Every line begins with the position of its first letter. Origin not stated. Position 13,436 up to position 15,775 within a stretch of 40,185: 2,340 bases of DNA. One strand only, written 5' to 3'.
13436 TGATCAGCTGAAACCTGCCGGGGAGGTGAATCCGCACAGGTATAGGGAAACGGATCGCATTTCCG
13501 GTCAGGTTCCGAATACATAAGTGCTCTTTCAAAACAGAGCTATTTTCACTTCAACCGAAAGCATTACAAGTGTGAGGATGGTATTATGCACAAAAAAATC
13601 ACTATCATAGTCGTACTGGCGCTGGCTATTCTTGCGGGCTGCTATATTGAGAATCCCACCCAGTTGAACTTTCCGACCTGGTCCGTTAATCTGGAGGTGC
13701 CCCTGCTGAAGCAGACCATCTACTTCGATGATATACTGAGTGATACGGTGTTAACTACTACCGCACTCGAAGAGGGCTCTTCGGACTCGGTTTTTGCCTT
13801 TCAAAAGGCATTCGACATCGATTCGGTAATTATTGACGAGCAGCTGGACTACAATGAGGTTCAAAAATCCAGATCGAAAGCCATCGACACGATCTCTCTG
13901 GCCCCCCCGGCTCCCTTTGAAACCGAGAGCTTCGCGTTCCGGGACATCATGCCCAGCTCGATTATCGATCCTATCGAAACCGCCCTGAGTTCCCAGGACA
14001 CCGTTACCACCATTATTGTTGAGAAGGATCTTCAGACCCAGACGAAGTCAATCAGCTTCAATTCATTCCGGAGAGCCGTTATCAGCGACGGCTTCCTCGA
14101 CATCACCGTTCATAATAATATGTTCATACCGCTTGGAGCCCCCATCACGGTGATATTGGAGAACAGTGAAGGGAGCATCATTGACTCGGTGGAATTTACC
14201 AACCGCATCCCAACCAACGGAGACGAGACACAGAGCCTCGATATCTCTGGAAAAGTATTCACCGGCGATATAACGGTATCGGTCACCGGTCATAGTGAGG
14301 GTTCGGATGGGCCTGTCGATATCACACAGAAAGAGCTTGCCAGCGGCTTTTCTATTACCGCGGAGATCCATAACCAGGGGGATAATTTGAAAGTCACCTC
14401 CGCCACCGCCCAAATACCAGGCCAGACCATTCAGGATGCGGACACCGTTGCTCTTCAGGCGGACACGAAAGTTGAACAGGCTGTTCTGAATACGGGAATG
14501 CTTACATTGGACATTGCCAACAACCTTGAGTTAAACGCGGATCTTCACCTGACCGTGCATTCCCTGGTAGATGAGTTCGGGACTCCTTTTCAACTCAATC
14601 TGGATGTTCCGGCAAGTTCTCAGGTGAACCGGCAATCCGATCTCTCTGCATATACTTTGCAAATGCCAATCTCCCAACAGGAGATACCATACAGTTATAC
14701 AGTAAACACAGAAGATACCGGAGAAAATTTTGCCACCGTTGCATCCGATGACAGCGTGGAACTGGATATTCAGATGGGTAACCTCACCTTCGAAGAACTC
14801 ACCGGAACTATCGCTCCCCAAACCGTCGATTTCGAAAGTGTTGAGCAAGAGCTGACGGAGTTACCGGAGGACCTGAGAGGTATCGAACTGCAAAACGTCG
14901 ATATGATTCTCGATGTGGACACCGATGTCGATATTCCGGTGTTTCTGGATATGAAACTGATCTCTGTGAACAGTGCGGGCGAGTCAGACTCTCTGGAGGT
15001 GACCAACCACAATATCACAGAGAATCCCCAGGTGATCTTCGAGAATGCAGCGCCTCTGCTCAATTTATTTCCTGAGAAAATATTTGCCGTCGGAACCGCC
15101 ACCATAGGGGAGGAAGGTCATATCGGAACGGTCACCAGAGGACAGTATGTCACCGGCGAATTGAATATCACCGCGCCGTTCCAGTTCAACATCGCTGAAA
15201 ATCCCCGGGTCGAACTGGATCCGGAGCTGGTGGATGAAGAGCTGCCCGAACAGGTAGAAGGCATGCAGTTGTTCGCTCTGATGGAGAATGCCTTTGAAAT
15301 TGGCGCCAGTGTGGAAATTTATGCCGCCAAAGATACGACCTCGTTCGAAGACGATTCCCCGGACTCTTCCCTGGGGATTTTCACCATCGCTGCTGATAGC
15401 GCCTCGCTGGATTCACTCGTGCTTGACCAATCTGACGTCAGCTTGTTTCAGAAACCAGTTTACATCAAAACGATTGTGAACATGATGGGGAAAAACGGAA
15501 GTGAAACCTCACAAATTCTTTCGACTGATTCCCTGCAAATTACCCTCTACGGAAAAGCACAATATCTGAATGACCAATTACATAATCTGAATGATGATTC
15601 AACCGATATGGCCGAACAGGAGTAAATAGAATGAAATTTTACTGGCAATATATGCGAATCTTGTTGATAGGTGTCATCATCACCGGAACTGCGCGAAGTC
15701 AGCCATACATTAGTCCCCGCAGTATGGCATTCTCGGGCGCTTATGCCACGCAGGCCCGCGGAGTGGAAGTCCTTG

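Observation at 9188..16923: Tandemly duplicated two-gene cassette: large acidic multi-module lipoprotein + FadL/PorV-like outer-membrane barrel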

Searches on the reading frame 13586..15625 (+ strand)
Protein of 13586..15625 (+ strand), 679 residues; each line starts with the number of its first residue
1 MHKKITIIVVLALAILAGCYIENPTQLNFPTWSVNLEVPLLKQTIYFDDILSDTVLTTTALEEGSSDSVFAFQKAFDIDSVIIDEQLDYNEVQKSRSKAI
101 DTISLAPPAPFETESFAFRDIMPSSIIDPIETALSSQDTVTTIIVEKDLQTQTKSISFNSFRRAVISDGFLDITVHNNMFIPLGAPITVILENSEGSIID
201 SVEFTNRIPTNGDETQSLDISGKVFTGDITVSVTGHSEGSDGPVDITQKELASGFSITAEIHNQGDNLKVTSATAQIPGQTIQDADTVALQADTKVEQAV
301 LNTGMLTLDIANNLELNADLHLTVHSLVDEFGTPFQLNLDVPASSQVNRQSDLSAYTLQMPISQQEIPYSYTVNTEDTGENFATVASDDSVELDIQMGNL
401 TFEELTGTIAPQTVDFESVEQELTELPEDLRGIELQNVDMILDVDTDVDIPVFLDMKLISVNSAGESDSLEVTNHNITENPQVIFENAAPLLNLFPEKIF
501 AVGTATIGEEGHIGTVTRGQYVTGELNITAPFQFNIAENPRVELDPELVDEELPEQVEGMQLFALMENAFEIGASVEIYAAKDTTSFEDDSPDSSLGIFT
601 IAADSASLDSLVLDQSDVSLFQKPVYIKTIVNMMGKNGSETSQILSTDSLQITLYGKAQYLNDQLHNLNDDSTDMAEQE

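Call 3: search_protein_families(library=pfam, proteins=[window:13586-15625:+], max_evalue=1)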
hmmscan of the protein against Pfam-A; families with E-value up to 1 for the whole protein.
window:13586-15625:+ (679 aa): 0 families

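Call 4: search_protein_families(library=ncbifam, proteins=[window:13586-15625:+], max_evalue=1)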
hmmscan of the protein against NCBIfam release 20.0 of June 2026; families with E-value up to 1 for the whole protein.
window:13586-15625:+ (679 aa): 0 families

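Call 12: search_solved_structures(query=window:13586-15625:+, max_evalue=10)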
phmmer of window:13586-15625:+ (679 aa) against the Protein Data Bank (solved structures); distinct sequences matched with E-value up to 10: 1.
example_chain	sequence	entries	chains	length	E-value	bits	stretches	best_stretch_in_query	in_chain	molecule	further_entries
3mti_A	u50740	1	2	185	0.89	11.6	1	382-452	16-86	rRNA methylase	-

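Call 13: find_homologous_proteins(query=window:13586-15625:+)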
Query window:13586-15625:+ (679 aa): 84 proteins with E <= 0.001 among 8000 candidates.
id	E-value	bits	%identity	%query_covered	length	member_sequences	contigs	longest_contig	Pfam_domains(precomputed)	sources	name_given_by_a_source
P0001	0.0e+0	1452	100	100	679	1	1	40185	-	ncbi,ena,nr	ncbi:MAG TPA: hypothetical protein VKA68_09075 [bacterium]|nr:hypothetical protein [bacterium]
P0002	0.0e+0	1056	74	98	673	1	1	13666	-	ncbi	-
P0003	4.2e-129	450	34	56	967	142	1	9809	-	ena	-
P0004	8.3e-126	439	34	56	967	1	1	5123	-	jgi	-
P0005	4.5e-125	437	33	56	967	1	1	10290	-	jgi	-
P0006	5.1e-125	437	33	56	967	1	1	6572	-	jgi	-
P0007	1.7e-124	435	33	56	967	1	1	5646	-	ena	-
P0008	1.9e-124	435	34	56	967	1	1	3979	-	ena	-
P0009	3.0e-124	434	33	56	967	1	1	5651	-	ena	-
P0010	2.3e-123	431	33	56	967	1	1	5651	-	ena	-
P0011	2.3e-123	431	32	61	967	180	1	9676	-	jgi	jgi:hypothetical protein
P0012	7.8e-123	430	35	56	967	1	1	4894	-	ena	-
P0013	1.8e-122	428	35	56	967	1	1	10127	-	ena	-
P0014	3.3e-122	428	35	56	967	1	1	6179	-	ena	-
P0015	3.5e-122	428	35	56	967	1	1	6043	-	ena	-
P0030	4.5e-119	417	29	93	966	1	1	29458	-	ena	-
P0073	1.2e-115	406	34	56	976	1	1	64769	-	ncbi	ncbi:hypothetical protein ACFL6E_04080 [Candidatus Neomarinimicrobiota bacterium]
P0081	8.4e-111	390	32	59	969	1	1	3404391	-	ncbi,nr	ncbi:MAG: hypothetical protein JSU77_10215 [Fidelibacterota bacterium]|nr:MAG: hypothetical protein 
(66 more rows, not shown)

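Call 14: find_encoding_contigs(protein=P0081, flank=8000, max_places=2)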
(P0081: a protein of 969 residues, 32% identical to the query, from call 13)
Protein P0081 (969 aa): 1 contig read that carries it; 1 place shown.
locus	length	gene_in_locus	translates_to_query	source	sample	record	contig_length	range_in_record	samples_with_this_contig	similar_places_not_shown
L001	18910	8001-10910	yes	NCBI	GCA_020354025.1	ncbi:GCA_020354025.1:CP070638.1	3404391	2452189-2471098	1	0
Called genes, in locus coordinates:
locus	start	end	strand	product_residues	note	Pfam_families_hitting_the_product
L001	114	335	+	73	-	-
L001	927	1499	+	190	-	PF12796:Ank_2, PF13606:Ank_3 (faint), PF13857:Ank_5, PF00023:Ank (weak), PF13637:Ank_4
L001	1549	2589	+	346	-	-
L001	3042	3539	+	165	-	-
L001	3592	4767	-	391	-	-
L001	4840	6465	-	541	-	PF07719:TPR_2 (faint), PF13174:TPR_6 (faint), PF12895:ANAPC3 (faint), PF13176:TPR_7 (faint), PF13428:TPR_14 (faint), PF13432:TPR_16 (weak), PF14559:TPR_19 (weak), PF13424:TPR_12 (weak), +10 more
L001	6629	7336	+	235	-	PF14512:TM1586_NiRdase (faint), PF00881:Nitroreductase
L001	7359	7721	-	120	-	PF02311:AraC_binding (weak), PF07883:Cupin_2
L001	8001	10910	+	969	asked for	-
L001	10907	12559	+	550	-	PF18990:DUF5723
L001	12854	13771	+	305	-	PF03096:Ndr, PF00561:Abhydrolase_1, PF12146:Hydrolase_4, PF12697:Abhydrolase_6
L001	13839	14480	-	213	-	PF07336:ABATE, PF11706:zf-CGNR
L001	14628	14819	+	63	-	-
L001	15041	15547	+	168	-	-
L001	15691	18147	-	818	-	PF12704:MacB_PCD, PF02687:FtsX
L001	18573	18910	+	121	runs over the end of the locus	-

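Call 15: find_encoding_contigs(protein=P0073, flank=8000, max_places=2)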
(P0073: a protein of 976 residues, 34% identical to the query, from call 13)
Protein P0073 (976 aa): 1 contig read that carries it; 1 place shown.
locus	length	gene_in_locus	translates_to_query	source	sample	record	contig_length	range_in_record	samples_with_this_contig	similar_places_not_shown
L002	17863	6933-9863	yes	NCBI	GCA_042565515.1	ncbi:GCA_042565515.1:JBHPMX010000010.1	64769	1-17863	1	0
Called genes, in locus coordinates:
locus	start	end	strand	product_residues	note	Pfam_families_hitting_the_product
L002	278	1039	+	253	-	PF02230:Abhydrolase_2 (weak), PF01738:DLH (weak), PF00326:Peptidase_S9 (weak)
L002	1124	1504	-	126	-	-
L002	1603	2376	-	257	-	PF00149:Metallophos, PF12850:Metallophos_2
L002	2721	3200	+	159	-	PF20140:DUF6530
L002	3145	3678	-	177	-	PF10604:Polyketide_cyc2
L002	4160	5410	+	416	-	PF00079:Serpin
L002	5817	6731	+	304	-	PF01073:3Beta_HSD, PF01370:Epimerase, PF05368:NmrA, PF13460:NAD_binding_10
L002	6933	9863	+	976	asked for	-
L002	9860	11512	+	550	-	PF05036:SPOR (faint), PF18990:DUF5723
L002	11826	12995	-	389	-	PF12679:ABC2_membrane_2, PF12698:ABC2_membrane_3, PF01061:ABC2_membrane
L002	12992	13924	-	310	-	PF02463:SMC_N (faint), PF00005:ABC_tran, PF13304:AAA_21, PF13732:DrrA1-3_C (faint)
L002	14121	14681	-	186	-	PF04191:PEMT (weak)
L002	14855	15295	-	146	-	PF01814:Hemerythrin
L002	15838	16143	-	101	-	-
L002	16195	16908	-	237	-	PF02055:Glyco_hydro_30, PF02057:Glyco_hydro_59 (weak)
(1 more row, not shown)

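Call 16: find_encoding_contigs(protein=P0030, flank=8000, max_places=2)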
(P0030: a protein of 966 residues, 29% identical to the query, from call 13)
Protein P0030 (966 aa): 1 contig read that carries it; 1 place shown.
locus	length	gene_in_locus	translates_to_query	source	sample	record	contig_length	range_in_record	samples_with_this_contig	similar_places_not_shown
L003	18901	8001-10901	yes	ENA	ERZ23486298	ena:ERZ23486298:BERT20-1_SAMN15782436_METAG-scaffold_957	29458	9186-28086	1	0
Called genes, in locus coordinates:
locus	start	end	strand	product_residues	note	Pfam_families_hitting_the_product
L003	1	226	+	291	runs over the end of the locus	PF00106:adh_short, PF08659:KR (weak), PF13561:adh_short_C2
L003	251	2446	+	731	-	PF22842:Pel9A-like_beta_helix, PF13860:FlgD_ig, PF18962:Por_Secre_tail (weak)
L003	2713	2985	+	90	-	-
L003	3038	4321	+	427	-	PF17820:PDZ_6 (weak), PF19238:Radical_SAM_2, PF04459:DUF512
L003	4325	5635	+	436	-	PF00009:GTP_EFTU, PF00071:Ras (faint), PF01926:MMR_HSR1, PF02421:FeoB_N, PF01926:MMR_HSR1, PF02421:FeoB_N, PF00009:GTP_EFTU, PF14714:KH_dom-like, +6 more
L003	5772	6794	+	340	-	PF03372:Exo_endo_phos (weak), PF19580:Exo_endo_phos_3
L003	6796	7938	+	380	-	PF02156:Glyco_hydro_26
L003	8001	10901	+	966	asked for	-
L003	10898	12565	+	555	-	PF18990:DUF5723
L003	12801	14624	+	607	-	PF00009:GTP_EFTU, PF01926:MMR_HSR1 (weak), PF22042:EF-G_D2 (weak), PF03144:GTP_EFTU_D2 (weak), PF00679:EFG_C, PF21018:BipA_C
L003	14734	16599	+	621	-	PF13589:HATPase_c_3, PF00183:HSP90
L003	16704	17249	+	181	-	PF03932:CutC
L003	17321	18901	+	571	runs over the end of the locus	PF09972:DUF2207, PF20990:DUF2207_C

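Call 31: predict_structure(alignment_id=A1)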
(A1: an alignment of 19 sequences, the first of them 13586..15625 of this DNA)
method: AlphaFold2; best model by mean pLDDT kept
length: 679 residues; sequences in the alignment: 19
mean_pLDDT: 80.8   pTM: 0.54
mean pLDDT of the five models: 80.8, 77.8, 77.3, 77.0, 74.6
residues with pLDDT >= 90: 145; 70-90: 421; 50-70: 86; < 50: 27
segments of 3 or more residues with pLDDT < 50: 19-26, 666-679
pLDDT, mean of each block of 10 residues (from residue 1): 68 59 47 75 80 68 76 78 68 54 76 91 91 91 90 86 88 92 88 85 90 92 86 89 90 92 81 85 81 80 88 89 92 93 91 91 86 87 84 82 84 75 59 74 85 89 88 90 87 81 85 84 83 66 82 75 90 85 74 77 86 82 85 68 78 87 53 40
secondary structure, 60 per line:
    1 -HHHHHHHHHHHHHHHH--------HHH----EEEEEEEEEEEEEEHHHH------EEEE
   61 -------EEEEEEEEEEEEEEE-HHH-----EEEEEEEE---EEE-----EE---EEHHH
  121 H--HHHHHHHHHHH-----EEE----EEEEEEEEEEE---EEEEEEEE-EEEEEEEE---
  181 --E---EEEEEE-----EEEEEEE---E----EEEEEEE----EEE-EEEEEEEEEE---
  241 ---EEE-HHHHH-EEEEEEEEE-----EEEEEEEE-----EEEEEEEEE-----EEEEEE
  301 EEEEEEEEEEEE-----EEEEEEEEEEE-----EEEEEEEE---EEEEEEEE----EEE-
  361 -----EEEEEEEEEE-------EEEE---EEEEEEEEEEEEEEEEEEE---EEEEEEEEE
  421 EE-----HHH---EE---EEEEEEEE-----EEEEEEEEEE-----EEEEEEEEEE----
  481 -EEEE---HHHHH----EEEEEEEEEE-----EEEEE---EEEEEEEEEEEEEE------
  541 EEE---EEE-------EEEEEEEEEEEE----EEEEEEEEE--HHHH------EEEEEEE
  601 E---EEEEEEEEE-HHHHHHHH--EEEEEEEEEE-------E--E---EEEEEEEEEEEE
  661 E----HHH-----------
elements in order: H2-17 E33-46 H47-50 E57-60 E68-82 E92-99 E103-105 H118-121 H124-134 E140-142 E147-157 E161-168 E170-177 E187-192 E198-204 E213-219 E224-226 E228-237 E244-246 H248-252 E254-262 E268-275 E281-289 E295-312 E318-328 E334-341 E345-352 E357-359 E366-375 E383-386 E390-408 E412-422 E439-446 E452-461 E467-476 E482-485 H489-493 E498-507 E513-517 E521-534 E541-543 E547-549 E557-568 E573-581 H584-587 E594-601 E605-613 H615-622 E625-634 E649-661

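Call 35: fold_search(model_id=the predicted structure, library=pdb)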
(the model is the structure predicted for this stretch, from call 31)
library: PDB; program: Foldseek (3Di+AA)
matches with E <= 10: 1568; with E <= 0.001: 62
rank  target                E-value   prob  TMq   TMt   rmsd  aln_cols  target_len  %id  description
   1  3a7q_A                4.1e-07  0.96  0.10  0.10  31.2       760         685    6  Structural basis for specific recognition of reelin by its receptors (released 2010-03-23)
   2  8w7n                  2.4e-06  0.90  0.10  0.08  24.6       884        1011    6  Crystal structure of the in-cell Cry1Aa purified from Bacillus thuringiensis (released 2024-03-06)
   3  4h3w_B                5.6e-06  1.00  0.22  0.39   9.4       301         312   11  Crystal structure of a putative secreted protein (BDI_1231) from Parabacteroides distasonis ATCC 8503 at 2.00 A resolu (released 2012-11-14)
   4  4h3w_A                1.0e-05  1.00  0.22  0.40   9.4       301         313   11  Crystal structure of a putative secreted protein (BDI_1231) from Parabacteroides distasonis ATCC 8503 at 2.00 A resolu (released 2012-11-14)
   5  8k35_A                1.8e-05  0.51  0.11  0.09  57.8       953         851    7  Structure of the bacteriophage lambda tail tip complex (released 2023-11-15)
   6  7vrp_J                3.4e-05  0.75  0.10  0.15  40.7       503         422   10  Structure of infectious bursal disease virus Gx strain (released 2022-03-30)
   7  9occ_E                4.3e-05  0.33  0.10  0.10  31.2       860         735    8  Sf11 bacteriophage tail (released 2025-11-12)
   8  1wce_B                6.1e-05  0.54  0.09  0.13  42.8       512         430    9  Crystal structure of the T13 IBDV viral particle reveals a missing link in icosahedral viruses evolution (released 2005-04-06)
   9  9vql_A                8.3e-05  0.69  0.11  0.10  35.3       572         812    7  Cryo-EM structure of the dimeric Elapor1 mutant (released 2025-07-23)
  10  1wce_H                8.3e-05  0.57  0.09  0.13  40.7       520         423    9  Crystal structure of the T13 IBDV viral particle reveals a missing link in icosahedral viruses evolution (released 2005-04-06)
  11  1wce_I                8.7e-05  0.51  0.09  0.13  43.0       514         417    9  Crystal structure of the T13 IBDV viral particle reveals a missing link in icosahedral viruses evolution (released 2005-04-06)
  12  1wce_J                8.7e-05  0.51  0.09  0.13  42.8       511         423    9  Crystal structure of the T13 IBDV viral particle reveals a missing link in icosahedral viruses evolution (released 2005-04-06)
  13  9vql_B                9.6e-05  0.72  0.11  0.10  34.8       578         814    8  Cryo-EM structure of the dimeric Elapor1 mutant (released 2025-07-23)
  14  1wce_K                9.6e-05  0.54  0.09  0.13  40.7       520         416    9  Crystal structure of the T13 IBDV viral particle reveals a missing link in icosahedral viruses evolution (released 2005-04-06)
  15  1wce_M                9.6e-05  0.54  0.09  0.13  40.7       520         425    9  Crystal structure of the T13 IBDV viral particle reveals a missing link in icosahedral viruses evolution (released 2005-04-06)
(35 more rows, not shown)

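Call 47: search_solved_structures(query=A1, max_evalue=10, show_alignments=3)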
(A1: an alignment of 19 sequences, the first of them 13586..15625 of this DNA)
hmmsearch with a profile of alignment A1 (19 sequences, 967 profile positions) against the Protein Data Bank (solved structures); distinct sequences matched with E-value up to 10: 1.
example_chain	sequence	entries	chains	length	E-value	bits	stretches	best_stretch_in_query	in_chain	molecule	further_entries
7sbi_A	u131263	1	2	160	0.22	12.6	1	486-544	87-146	2'-5' oligoadenylate synthase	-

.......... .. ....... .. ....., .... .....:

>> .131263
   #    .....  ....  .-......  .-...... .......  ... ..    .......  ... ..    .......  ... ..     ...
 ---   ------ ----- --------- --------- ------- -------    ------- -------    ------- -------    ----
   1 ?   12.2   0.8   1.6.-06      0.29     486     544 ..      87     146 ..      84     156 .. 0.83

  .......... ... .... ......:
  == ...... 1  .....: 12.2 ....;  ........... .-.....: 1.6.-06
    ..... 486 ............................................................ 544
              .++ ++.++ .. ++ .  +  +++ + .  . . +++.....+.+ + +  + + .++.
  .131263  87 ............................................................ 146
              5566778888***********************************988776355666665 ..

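Call 48: search_protein_families(library=pfam, proteins=[L001:7932-10910:+], max_evalue=1)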
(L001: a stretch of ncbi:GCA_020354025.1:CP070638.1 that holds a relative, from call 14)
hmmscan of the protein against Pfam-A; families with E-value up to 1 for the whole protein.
L001:7932-10910:+ (992 aa): 0 families

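Call 60: search_protein_families(library=pfam, proteins=[L001:10907-12559:+], max_evalue=1)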
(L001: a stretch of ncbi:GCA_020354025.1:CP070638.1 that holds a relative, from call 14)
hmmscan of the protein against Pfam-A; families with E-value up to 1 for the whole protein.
L001:10907-12559:+ (550 aa): 2 families
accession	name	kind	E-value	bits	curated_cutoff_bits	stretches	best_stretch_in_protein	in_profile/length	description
PF18990.6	DUF5723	-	1.1e-22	81.7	26.8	1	162-519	10-374/376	Family of unknown function (DUF5723)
PF05036.18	SPOR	-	0.00021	22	21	1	75-149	2-76/76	SPOR domain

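Call 78: search_protein_representatives(alignment_id=A6)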
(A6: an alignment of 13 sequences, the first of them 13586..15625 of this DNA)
Query: 13 sequences, 667 profile positions. Proteins with E-value up to 0.001 (for the whole library): 2690; up to 1e-10: 1863; up to 1e-30: 866. The best 150 are listed.
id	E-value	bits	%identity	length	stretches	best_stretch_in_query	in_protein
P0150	1.2e-287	972.0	-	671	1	1-666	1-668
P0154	1.4e-261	886.0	-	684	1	1-665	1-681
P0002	2.7e-214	729.6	-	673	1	6-664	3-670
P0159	2.3e-202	690.3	-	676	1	1-665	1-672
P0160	6.6e-199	678.8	-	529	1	29-554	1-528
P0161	1.1e-197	674.7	-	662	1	1-665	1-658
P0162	1.5e-197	674.3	-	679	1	1-664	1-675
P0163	1.2e-187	641.6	-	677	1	1-666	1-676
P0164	1.5e-180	618.2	-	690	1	1-666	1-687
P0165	7.7e-178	609.2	-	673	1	1-665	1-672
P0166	2.1e-173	594.5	-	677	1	7-664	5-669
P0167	1.4e-166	572.0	-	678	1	6-665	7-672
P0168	5.0e-166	570.2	-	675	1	2-665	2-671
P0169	2.4e-155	534.9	-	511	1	7-506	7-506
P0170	1.5e-153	529.0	-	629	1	47-665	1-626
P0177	2.1e-120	419.4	-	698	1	10-665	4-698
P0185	5.6e-114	398.2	-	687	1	10-662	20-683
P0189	4.4e-113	395.2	-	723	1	7-664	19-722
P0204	1.2e-106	373.9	-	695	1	9-664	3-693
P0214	1.0e-103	364.3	-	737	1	5-662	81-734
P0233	2.8e-101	356.2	-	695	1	7-658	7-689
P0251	1.1e-98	347.7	-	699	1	9-664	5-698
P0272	6.1e-96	338.6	-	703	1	12-664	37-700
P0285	4.1e-94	332.5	-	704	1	8-666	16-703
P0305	3.4e-90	319.6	-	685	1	10-662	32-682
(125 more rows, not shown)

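Call 81: list_cluster_members(proteins=[P0177, P0185, P0189, P0204, P0214, P0233, P0251, P0272, P0285, P0305])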
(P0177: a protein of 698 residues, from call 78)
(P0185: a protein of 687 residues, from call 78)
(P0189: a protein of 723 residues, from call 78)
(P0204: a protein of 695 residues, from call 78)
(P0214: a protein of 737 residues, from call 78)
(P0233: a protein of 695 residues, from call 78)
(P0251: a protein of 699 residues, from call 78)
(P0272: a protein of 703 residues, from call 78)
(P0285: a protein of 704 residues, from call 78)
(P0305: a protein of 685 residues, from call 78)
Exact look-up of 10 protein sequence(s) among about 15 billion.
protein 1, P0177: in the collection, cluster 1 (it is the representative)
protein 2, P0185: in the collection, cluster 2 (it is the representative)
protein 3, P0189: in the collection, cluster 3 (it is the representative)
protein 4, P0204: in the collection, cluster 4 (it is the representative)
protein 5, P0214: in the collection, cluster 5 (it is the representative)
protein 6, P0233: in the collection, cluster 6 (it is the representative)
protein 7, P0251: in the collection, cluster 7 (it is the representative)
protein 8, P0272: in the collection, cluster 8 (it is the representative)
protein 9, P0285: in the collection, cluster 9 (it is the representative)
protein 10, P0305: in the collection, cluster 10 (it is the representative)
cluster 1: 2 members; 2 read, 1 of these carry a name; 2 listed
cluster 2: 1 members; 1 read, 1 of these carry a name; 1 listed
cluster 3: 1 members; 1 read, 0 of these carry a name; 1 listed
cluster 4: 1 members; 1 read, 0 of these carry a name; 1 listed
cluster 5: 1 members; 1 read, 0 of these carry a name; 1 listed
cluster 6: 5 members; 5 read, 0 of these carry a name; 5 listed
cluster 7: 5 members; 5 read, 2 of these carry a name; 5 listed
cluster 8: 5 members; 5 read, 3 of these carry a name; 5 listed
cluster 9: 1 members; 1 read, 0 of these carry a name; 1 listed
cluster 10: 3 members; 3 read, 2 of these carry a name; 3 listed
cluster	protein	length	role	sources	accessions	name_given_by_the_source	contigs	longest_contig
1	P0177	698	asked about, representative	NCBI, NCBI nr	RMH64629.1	MAG: hypothetical protein D6677_04380 [Calditrichaeota bacterium] | MAG: hypothetical protein D6677_04380 [Calditrichota bacterium]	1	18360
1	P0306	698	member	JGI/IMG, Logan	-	-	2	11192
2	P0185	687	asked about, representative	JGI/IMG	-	hypothetical protein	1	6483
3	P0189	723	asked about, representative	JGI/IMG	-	-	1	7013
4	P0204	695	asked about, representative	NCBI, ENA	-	-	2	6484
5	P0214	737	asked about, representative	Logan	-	-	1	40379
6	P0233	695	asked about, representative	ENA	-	-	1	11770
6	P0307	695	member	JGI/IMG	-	-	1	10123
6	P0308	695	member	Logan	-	-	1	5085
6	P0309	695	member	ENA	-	-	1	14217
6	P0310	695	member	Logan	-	-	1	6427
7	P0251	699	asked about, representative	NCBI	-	-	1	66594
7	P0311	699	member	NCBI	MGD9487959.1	MAG: hypothetical protein AB7W47_08055 [Calditrichaceae bacterium]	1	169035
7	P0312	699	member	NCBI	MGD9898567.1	MAG: hypothetical protein AB7T22_05515 [Calditrichaceae bacterium]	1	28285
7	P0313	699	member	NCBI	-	-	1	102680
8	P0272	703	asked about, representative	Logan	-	-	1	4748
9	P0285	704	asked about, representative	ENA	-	-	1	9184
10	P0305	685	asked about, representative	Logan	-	-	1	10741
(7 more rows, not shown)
